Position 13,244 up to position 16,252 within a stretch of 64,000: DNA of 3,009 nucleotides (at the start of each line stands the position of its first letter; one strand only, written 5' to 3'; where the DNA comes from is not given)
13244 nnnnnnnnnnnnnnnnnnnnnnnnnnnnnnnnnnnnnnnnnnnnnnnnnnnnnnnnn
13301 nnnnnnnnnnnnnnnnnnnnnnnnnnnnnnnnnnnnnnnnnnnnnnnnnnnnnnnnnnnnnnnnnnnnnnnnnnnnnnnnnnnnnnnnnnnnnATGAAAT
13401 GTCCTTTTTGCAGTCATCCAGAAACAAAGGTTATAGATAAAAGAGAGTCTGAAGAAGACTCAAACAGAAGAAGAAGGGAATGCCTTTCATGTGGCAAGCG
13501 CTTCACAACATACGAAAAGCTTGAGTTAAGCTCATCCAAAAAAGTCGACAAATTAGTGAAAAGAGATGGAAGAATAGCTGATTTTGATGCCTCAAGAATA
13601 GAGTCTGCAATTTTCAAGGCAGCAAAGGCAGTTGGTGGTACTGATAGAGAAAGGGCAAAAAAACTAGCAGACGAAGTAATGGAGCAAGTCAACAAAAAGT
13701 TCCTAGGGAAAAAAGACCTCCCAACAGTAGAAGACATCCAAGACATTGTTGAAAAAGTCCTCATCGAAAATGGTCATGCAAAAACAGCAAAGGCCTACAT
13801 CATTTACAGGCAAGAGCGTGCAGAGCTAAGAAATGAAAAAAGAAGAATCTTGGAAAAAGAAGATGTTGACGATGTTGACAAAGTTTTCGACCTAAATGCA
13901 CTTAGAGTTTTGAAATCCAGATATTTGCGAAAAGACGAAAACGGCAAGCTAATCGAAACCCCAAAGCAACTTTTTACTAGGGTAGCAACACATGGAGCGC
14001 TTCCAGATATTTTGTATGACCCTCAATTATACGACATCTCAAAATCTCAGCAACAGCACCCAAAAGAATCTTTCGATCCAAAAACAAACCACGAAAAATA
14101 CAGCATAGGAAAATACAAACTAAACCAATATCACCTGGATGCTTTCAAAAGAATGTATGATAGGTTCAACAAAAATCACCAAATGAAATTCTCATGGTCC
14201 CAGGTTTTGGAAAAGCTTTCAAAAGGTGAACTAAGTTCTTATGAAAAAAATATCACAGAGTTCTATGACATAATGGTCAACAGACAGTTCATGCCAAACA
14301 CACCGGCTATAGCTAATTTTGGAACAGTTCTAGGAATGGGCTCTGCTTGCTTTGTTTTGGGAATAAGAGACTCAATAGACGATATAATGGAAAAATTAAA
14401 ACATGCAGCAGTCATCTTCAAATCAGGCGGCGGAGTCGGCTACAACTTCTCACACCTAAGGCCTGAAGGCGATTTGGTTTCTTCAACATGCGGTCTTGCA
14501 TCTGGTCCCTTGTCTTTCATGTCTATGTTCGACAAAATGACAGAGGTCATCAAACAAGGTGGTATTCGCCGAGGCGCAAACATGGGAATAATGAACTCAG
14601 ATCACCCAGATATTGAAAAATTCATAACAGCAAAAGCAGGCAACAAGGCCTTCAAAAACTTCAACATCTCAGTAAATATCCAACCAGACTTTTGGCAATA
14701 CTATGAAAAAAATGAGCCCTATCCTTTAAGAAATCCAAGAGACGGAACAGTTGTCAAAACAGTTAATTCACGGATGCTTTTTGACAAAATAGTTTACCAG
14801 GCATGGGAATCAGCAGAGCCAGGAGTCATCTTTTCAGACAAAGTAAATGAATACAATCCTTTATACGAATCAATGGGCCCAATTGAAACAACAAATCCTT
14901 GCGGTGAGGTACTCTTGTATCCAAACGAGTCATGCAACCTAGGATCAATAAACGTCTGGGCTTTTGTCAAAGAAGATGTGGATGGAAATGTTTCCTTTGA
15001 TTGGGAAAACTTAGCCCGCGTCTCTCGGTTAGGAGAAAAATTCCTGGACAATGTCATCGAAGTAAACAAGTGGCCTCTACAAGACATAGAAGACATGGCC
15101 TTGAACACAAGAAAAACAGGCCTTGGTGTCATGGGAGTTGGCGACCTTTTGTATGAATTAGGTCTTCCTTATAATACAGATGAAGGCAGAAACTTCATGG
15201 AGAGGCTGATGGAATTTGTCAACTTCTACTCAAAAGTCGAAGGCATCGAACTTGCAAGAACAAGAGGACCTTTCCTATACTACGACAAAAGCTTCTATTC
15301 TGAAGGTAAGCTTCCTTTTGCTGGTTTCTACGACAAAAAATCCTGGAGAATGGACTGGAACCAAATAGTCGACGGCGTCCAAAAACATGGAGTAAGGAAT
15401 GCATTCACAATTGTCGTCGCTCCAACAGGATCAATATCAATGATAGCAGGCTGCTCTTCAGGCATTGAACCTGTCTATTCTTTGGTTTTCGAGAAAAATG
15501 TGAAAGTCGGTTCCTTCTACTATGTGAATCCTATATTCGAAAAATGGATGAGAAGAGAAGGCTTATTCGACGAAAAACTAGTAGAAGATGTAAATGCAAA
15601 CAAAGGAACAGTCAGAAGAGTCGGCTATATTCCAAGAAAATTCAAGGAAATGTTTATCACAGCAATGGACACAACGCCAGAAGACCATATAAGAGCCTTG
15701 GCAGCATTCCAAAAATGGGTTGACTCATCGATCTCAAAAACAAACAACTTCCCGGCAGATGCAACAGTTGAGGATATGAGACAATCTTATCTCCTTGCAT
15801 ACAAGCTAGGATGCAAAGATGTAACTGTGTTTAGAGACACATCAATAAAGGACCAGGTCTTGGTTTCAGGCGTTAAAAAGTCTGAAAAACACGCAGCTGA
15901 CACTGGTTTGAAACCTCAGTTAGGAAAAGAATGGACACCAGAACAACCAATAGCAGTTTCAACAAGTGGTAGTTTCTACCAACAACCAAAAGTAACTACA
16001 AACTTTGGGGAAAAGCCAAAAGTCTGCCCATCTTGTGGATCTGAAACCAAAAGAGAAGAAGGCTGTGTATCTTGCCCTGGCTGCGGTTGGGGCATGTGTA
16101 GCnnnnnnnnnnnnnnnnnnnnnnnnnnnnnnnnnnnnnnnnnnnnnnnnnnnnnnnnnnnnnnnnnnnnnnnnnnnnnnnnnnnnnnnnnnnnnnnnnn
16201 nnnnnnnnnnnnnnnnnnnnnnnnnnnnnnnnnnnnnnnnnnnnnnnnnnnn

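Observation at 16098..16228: Element copy E in reverse orientation with a different, about 100-nt GC-rich insert; it overlaps the RNR stop codon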

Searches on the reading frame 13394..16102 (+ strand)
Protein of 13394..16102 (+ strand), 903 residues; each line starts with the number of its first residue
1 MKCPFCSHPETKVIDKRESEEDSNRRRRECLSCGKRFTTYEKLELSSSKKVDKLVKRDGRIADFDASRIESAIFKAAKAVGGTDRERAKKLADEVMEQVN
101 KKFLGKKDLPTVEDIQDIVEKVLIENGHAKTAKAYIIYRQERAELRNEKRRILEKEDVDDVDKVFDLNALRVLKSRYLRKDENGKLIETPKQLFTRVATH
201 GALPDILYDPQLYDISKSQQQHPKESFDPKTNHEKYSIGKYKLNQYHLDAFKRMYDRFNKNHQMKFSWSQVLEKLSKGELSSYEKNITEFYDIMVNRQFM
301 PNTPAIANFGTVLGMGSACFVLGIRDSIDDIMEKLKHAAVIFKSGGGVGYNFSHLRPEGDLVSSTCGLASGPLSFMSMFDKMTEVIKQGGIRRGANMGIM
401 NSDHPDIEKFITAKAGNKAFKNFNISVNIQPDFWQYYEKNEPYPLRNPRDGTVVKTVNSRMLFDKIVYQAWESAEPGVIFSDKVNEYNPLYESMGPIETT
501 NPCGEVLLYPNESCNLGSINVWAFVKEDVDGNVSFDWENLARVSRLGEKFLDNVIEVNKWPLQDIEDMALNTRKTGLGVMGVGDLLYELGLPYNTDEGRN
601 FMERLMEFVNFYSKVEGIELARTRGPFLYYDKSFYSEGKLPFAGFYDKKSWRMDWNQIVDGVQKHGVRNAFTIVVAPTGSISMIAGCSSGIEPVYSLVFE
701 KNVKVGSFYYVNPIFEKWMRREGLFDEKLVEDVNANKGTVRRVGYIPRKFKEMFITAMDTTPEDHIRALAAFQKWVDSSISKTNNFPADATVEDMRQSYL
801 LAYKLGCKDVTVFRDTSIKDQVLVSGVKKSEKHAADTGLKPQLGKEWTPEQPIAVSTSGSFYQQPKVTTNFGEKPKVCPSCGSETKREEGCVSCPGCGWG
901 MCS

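Call 27: find_related_loci(query=window:13394-16102:+, collection=genome_contigs, flank=6000)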
Query window:13394-16102:+ (903 aa) in genome_contigs; peptide patterns used: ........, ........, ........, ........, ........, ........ (x = any residue, [..] = any of these).
70 stretches matched a pattern; 57 encode a relative of the query (tblastn E <= 1e-3); 57 distinct loci.
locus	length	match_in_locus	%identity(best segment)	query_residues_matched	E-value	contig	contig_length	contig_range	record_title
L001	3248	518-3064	63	45-902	0e+0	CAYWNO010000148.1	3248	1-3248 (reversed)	MAG TPA_asm: uncultured Methanosarcinales archaeon isolate SRP178908_co1_9 genome assembly, contig: NODE_30836_length_32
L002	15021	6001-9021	63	50-903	0e+0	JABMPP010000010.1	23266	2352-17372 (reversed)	MAG: Candidatus Woesearchaeota archaeon isolate bin.305 k141_794320, whole genome shotgun sequence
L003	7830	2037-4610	64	41-902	0e+0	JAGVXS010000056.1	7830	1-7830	Candidatus Woesearchaeota archaeon isolate RIFCSPHIGHO2_02_FULL_40_54 rifcsphigho2_02_scaffold_21908, whole genome shotg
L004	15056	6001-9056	63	1-903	0e+0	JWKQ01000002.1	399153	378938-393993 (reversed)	MAG: archaeon GW2011_AR5 QT00_C0002, whole genome shotgun sequence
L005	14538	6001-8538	62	44-900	0e+0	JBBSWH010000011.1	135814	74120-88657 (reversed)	MAG: Nanoarchaeota archaeon isolate H52-bin084_1 H52_bin084_1_000000000011, whole genome shotgun sequence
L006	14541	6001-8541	63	50-902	0e+0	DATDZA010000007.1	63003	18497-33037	MAG TPA_asm: Candidatus Nanoarchaeia archaeon isolate SMAG_U8179 k141_655467, whole genome shotgun sequence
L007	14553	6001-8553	61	49-902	0e+0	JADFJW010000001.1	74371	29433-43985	MAG: Nanoarchaeota archaeon isolate B44T1L10 B44T1L10_NODE195, whole genome shotgun sequence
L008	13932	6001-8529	62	49-902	0e+0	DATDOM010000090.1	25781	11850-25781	MAG TPA_asm: Candidatus Nanoarchaeia archaeon isolate SMAG_U7894 k141_2323492, whole genome shotgun sequence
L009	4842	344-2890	62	45-902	0e+0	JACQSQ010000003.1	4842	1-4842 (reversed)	MAG: Candidatus Woesearchaeota archaeon isolate NC_groundwater_1389_Ag_S-0.2um_39_97 S_p2_S4_coassembly_k141_154582, who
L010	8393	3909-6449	62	50-902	0e+0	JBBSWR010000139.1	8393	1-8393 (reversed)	MAG: Nanoarchaeota archaeon isolate H43-bin135_1 H43_bin135_1_000000000139, whole genome shotgun sequence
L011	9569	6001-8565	62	49-902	0e+0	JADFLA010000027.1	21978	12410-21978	MAG: Nanoarchaeota archaeon isolate B4T1B8 B4T1B8_NODE3858, whole genome shotgun sequence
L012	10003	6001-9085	58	1-902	0e+0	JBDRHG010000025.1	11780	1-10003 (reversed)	MAG: archaeon isolate MEGAHIT-group-1.497 k141_5209256, whole genome shotgun sequence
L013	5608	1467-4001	61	57-903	0e+0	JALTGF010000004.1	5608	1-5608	MAG: archaeon isolate S016_maxbin2_scaf2bin.121 S016_NODE_10187_length_5608_cov_15.985039, whole genome shotgun sequence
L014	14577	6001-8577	56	56-903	0e+0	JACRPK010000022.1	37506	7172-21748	MAG: Candidatus Wolfebacteria bacterium isolate NC_groundwater_1985_Pr3_S-0.2um_36_7 scaffold_902898, whole genome shotg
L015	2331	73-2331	64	48-804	0e+0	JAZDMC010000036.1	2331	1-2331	MAG: Candidatus Woesearchaeota archaeon isolate MEGAHIT-group-0.632 k141_10931158, whole genome shotgun sequence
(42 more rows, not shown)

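Call 29: find_encoding_contigs(protein=window:13394-16102:+, flank=3000, max_places=10)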
Protein window:13394-16102:+ (903 aa): no gene with exactly this product is on record in the collection.

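Call 30: find_homologous_proteins(query=window:13394-16102:+, max_evalue=1e-100)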
Query window:13394-16102:+ (903 aa): 4396 proteins with E <= 1e-100 among 8000 candidates; the best 120 are listed.
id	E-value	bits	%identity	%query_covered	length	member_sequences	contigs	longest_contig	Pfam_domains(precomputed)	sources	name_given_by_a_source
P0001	0.0e+0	2104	100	100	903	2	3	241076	PF02867.21,PF22811.3,PF00317.27,PF03477.22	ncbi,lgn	-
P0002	0.0e+0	1612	75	100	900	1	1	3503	PF02867.21,PF22811.3,PF00317.27,PF03477.22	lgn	-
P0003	0.0e+0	1308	65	95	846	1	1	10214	PF02867.21,PF00317.27,PF03477.22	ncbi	-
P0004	0.0e+0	1306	65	95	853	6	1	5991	PF02867.21,PF00317.27,PF03477.22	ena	-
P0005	0.0e+0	1303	70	51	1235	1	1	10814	PF02867.21,PF00317.27,PF03477.22,PF14528.12,PF14890.12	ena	-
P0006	0.0e+0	1303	66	94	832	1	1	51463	PF02867.21,PF00317.27,PF03477.22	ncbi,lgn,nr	ncbi:MAG: adenosylcobalamin-dependent ribonucleoside-diphosphate reductase [Candidatus Aenigmarchaeo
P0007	0.0e+0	1301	64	95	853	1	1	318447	PF02867.21,PF00317.27,PF03477.22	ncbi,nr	ncbi:adenosylcobalamin-dependent ribonucleoside-diphosphate reductase [Candidatus Woesearchaeota arc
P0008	0.0e+0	1298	64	95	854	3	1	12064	PF02867.21,PF00317.27,PF03477.22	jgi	-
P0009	0.0e+0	1291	64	95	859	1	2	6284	PF02867.21,PF00317.27,PF03477.22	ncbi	-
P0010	0.0e+0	1290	64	95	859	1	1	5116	PF02867.21,PF00317.27,PF03477.22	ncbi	-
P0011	0.0e+0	1287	64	95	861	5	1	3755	PF02867.21,PF00317.27,PF03477.22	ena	-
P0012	0.0e+0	1286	64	94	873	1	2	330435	PF02867.21,PF00317.27,PF03477.22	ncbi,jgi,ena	-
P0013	0.0e+0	1285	64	94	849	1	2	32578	PF02867.21,PF00317.27,PF03477.22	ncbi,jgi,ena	-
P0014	0.0e+0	1284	65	95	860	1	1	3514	PF02867.21,PF00317.27,PF03477.22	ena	-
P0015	0.0e+0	1284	64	95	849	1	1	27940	PF02867.21,PF00317.27,PF03477.22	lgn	-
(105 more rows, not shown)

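Call 31: find_encoding_contigs(protein=P0001, flank=3000, max_places=10)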
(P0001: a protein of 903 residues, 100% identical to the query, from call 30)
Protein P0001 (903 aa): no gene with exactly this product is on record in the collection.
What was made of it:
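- Tried and rejected: Exact look-ups of the window's own nrdJ protein failed (calls 29, 31).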

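Call 32: find_encoding_contigs(protein=P0002, flank=3000, max_places=10)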
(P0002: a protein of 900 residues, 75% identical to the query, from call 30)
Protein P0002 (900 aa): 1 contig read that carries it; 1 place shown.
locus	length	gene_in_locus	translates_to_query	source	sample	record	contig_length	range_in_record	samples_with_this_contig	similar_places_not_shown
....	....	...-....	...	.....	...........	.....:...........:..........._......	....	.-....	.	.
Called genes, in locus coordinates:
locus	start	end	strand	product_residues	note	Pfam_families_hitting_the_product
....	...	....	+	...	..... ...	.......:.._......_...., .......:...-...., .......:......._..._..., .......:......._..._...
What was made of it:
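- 13394..16105 (+): Class II (B12-dependent) ribonucleotide reductase gene with an N-terminal NrdR-type zinc ribbon and ATP-cone. Its TAG stop (16103-16105) lies inside the GCTAGCC box. Pfam domains and source names of homologues from calls 30 and 32.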

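Call 86: list_cluster_members(proteins=[P0001])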
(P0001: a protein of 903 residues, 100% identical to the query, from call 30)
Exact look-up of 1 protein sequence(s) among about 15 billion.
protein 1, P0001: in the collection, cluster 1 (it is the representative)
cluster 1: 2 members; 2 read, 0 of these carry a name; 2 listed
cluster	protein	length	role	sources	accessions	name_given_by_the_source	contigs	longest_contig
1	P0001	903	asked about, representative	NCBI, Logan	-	-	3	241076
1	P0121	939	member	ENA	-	-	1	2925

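Call 87: find_encoding_contigs(protein=P0121, flank=3000)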
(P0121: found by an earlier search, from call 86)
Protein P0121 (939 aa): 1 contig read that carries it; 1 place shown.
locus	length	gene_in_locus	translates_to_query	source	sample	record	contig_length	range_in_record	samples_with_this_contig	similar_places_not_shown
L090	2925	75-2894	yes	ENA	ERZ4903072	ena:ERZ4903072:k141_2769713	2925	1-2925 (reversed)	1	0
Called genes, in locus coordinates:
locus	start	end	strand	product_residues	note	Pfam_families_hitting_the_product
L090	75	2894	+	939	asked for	PF22811:Zn_ribbon_NrdR, PF03477:ATP-cone, PF00317:Ribonuc_red_lgN, PF02867:Ribonuc_red_lgC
